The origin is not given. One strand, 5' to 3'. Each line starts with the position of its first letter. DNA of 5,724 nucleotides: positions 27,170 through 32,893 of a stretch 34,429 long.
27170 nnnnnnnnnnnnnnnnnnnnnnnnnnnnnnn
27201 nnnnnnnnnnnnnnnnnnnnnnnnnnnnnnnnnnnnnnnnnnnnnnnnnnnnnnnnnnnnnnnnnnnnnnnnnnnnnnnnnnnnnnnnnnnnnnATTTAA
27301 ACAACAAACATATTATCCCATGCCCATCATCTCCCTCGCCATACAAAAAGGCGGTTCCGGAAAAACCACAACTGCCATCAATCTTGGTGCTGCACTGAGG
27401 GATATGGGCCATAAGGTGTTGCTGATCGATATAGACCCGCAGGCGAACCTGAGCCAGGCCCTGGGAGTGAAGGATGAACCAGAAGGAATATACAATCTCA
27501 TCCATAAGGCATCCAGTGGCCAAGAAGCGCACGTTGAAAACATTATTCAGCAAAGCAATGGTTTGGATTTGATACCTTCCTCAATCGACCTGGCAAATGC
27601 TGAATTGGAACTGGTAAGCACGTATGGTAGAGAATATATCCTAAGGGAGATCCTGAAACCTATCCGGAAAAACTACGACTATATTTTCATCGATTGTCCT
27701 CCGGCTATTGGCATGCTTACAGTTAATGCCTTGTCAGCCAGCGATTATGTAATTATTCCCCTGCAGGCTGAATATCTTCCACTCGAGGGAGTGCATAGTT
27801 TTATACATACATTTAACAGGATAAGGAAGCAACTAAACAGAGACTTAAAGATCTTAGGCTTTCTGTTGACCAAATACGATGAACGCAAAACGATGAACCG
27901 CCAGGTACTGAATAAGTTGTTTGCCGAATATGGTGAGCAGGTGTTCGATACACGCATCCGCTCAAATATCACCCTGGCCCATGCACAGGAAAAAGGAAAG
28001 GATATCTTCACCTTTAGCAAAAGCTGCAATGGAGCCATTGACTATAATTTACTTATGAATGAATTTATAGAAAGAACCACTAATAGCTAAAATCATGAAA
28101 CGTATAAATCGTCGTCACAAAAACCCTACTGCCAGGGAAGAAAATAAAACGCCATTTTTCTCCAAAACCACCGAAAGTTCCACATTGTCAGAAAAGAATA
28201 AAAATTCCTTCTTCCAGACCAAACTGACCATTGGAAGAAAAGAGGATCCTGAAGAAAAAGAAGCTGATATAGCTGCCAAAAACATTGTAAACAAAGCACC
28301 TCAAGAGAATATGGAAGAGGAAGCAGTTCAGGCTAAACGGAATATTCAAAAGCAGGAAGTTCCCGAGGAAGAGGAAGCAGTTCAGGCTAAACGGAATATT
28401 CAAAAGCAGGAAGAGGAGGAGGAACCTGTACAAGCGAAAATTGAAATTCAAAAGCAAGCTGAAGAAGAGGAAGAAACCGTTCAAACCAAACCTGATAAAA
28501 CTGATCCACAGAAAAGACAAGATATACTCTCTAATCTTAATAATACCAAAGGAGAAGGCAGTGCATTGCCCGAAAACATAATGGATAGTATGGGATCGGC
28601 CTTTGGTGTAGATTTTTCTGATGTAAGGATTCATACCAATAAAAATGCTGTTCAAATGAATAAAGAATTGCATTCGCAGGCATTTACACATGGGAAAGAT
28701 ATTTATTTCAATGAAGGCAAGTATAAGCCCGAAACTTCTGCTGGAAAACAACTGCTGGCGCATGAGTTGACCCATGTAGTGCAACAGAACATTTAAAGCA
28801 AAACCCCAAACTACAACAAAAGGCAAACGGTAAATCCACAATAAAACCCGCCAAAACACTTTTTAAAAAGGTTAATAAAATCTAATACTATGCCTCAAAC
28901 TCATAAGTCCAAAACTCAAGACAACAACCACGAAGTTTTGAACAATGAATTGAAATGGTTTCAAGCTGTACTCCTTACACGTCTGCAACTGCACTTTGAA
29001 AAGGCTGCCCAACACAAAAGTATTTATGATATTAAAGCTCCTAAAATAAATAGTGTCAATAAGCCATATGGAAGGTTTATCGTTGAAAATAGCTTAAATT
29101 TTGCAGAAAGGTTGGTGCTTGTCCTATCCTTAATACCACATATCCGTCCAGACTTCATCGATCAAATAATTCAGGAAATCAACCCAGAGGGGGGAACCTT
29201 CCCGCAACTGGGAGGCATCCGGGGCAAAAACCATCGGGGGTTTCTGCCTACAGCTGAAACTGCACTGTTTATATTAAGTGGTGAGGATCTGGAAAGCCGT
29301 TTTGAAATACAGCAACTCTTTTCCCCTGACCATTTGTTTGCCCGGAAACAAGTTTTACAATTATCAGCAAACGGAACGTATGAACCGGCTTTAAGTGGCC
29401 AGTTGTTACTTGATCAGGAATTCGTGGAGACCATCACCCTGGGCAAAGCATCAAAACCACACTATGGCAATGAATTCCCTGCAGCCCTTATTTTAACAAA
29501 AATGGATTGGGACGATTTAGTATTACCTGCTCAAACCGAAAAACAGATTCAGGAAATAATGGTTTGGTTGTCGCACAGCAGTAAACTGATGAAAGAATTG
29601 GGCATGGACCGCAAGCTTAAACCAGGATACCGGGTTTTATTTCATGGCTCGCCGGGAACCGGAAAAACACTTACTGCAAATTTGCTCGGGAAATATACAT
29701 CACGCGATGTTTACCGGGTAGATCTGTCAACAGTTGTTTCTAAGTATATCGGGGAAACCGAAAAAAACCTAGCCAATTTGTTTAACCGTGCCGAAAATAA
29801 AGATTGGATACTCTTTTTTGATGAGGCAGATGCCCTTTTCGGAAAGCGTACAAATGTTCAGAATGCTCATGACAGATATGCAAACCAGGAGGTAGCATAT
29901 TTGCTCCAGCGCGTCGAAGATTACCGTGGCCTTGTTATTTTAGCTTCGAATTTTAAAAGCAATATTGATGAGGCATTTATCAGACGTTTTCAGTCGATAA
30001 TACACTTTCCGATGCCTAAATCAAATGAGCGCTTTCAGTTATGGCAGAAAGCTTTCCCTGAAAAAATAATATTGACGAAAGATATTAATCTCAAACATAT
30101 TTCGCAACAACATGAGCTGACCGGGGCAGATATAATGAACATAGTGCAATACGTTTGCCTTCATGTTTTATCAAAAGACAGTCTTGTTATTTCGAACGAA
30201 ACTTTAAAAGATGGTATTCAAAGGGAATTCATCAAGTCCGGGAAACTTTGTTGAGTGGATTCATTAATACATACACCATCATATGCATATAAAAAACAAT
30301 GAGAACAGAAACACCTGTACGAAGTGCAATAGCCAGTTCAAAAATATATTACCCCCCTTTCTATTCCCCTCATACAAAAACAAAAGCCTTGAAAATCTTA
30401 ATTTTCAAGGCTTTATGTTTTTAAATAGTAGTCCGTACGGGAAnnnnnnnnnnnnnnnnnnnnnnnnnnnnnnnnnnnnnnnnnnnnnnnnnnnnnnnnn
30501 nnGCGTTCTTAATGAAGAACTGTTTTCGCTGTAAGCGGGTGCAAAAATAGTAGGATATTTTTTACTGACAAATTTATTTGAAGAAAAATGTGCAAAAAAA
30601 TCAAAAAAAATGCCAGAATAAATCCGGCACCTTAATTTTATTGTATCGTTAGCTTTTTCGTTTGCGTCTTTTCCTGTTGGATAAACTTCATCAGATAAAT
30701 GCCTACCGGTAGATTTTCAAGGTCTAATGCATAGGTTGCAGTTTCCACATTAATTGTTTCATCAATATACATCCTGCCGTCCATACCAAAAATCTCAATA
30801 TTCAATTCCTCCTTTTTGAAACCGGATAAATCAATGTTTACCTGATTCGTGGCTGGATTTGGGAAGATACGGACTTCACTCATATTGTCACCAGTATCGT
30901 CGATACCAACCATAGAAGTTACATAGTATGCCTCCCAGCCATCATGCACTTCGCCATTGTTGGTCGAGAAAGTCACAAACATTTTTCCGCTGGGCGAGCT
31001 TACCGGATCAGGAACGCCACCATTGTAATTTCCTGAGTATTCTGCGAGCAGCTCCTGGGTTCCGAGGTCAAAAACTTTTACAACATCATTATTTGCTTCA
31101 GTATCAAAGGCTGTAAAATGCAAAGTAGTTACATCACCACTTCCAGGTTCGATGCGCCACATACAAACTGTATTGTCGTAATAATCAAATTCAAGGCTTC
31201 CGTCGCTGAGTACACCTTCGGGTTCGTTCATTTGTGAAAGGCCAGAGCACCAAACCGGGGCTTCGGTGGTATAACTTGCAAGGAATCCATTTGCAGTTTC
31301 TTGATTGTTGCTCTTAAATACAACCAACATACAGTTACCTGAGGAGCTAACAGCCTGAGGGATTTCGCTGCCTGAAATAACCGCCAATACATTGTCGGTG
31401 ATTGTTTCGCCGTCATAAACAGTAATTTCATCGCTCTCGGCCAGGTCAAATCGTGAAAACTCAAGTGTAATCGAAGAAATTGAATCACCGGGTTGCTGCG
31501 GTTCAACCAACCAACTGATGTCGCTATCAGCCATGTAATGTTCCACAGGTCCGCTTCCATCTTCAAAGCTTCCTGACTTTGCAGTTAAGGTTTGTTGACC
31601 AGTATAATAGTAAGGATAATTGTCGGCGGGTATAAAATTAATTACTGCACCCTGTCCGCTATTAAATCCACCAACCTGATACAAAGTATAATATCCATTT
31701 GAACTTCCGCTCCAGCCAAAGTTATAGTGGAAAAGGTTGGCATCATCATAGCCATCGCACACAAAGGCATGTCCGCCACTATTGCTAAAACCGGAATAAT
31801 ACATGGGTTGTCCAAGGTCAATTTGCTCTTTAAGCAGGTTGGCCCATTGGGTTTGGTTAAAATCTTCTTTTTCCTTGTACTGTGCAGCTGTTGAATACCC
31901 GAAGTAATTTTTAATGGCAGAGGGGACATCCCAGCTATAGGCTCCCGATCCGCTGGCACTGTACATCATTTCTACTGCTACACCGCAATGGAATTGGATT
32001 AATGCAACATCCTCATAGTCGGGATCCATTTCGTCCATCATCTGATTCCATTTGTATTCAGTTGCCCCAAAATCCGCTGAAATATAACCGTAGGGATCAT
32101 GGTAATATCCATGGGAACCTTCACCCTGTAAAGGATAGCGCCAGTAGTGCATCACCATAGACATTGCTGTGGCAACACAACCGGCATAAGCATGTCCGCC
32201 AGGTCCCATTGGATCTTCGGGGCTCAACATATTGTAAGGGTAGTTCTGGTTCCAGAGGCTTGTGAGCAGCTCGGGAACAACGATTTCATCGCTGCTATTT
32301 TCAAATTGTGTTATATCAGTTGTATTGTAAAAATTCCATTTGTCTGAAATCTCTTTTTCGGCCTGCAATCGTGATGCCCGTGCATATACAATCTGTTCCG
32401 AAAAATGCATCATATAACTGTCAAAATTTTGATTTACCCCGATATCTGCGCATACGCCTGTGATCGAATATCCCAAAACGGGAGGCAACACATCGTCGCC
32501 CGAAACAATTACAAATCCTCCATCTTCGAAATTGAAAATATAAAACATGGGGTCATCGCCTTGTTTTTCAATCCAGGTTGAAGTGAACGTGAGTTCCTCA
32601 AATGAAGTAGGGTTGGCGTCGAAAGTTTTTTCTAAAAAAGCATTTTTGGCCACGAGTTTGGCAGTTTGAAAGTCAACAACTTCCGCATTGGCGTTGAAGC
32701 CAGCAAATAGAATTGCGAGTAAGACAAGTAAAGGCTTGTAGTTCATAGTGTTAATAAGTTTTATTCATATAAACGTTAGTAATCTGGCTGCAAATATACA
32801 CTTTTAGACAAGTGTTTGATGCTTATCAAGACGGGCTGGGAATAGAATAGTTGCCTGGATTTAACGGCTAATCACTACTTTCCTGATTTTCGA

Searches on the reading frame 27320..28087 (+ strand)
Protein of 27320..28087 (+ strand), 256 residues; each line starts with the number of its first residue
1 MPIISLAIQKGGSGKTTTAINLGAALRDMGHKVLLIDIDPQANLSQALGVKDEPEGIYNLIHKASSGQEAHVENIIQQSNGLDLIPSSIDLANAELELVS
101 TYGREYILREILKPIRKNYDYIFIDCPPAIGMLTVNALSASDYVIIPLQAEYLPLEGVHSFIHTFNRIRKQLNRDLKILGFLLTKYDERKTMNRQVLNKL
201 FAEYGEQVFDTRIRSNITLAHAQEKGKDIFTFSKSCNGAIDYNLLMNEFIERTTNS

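Call 6: search_protein_families(library=pfam, proteins=[window:27320-28087:+], max_evalue=0.01)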
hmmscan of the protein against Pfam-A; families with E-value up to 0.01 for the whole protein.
window:27320-28087:+ (256 aa): 10 families
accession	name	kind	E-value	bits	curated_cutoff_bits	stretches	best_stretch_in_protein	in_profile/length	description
PF13614.12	AAA_31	-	1.2e-60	204.9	27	1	2-178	2-177/177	AAA domain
PF01656.29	CbiA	-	3.9e-25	88.7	25.4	1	4-228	1-124/125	CobQ/CobB/MinD/ParA nucleotide binding domain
PF09140.17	MipZ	-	7e-12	45.6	20.7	2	3-41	2-40/262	ATPase MipZ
PF06564.18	CBP_BcsQ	-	1.7e-11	44.5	21.3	1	1-150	1-147/234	Cellulose biosynthesis protein BcsQ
PF00142.24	Fer4_NifH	-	2.3e-10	40.8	25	1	9-83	7-82/271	4Fe-4S iron sulfur cluster binding proteins, NifH/frxC family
PF10609.15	ParA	-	1.9e-08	34.5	27.1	1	4-143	6-139/246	NUBPL iron-transfer P-loop NTPase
PF02374.21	ArsA_ATPase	-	9e-08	32.1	24.3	1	10-128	9-134/305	Anion-transporting ATPase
PF07015.17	VirC1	-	0.0011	18.8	24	1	1-45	1-45/231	VirC1 protein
PF03308.22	MeaB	-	0.0056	16.2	23.1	1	12-44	43-75/273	Methylmalonyl Co-A mutase-associated GTPase MeaB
PF00448.28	SRP54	-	0.006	16.7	22.7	0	12-39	11-38/196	SRP54-type protein, GTPase domain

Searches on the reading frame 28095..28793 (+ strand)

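Call 6: search_protein_families(library=pfam, proteins=[window:28095-28793:+], max_evalue=0.01)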
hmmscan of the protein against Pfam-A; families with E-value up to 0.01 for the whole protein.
window:28095-28793:+ (233 aa): 1 family
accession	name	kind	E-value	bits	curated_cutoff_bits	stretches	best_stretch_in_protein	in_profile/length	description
PF13699.11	eCIS_core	-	3.7e-31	107.6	22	1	158-232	2-76/79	eCIS core domain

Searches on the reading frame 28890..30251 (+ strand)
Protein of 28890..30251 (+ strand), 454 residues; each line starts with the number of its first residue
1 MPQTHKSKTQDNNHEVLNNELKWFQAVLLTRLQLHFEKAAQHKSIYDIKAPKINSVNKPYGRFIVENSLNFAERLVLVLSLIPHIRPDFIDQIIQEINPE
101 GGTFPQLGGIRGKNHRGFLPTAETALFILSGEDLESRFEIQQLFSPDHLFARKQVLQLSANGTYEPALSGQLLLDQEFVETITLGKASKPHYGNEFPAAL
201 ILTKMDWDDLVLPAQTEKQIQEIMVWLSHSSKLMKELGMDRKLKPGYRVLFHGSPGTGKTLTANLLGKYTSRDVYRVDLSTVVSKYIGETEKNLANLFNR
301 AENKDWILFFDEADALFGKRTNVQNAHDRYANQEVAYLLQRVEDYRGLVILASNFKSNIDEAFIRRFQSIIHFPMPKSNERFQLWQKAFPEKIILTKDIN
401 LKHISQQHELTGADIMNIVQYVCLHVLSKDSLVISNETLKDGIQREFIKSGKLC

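Call 6: search_protein_families(library=pfam, proteins=[window:28890-30251:+], max_evalue=0.01)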
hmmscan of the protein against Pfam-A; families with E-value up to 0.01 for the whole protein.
window:28890-30251:+ (454 aa): 5 families
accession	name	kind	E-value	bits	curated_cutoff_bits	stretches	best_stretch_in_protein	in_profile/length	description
PF00004.35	AAA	-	1.2e-27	97.4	21.2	1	249-374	1-130/131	ATPase family associated with various cellular activities (AAA)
PF06309.17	Torsin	-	0.00053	20.5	27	0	249-288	56-92/127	Torsin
PF20720.3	nSTAND3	-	0.003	17.7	27.2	1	249-351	20-108/155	Novel STAND NTPase 3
PF22977.2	WHD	-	0.0043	17.2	27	0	118-181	142-206/221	Winged helix domain, variant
PF12775.13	AAA_7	-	0.007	16.4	25.8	0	216-275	5-62/181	P-loop containing dynein motor region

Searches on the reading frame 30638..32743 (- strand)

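Call 6: search_protein_families(library=pfam, proteins=[window:30638-32743:-], max_evalue=0.01)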
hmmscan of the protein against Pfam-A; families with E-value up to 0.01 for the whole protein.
window:30638-32743:- (701 aa): 6 families
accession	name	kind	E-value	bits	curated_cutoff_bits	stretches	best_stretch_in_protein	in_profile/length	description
PF01640.23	Peptidase_C10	-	1.2e-57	195.7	26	1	164-352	1-194/194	Peptidase C10 family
PF00431.26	CUB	-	2.3e-26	92.7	21.4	2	505-607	5-110/110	CUB domain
PF13734.11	Inhibitor_I69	-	7.5e-16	58.8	25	1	20-118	1-98/98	Spi protease inhibitor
PF18962.6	Por_Secre_tail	-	5.4e-15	55.9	27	1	626-700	1-75/75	Secretion system C-terminal sorting domain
PF13529.12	Peptidase_C39_2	-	6.5e-07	30.4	24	1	185-340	12-139/143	Peptidase_C39 like family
PF11589.14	DUF3244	-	0.0045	17.4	25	0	643-692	38-88/96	Domain of unknown function (DUF3244)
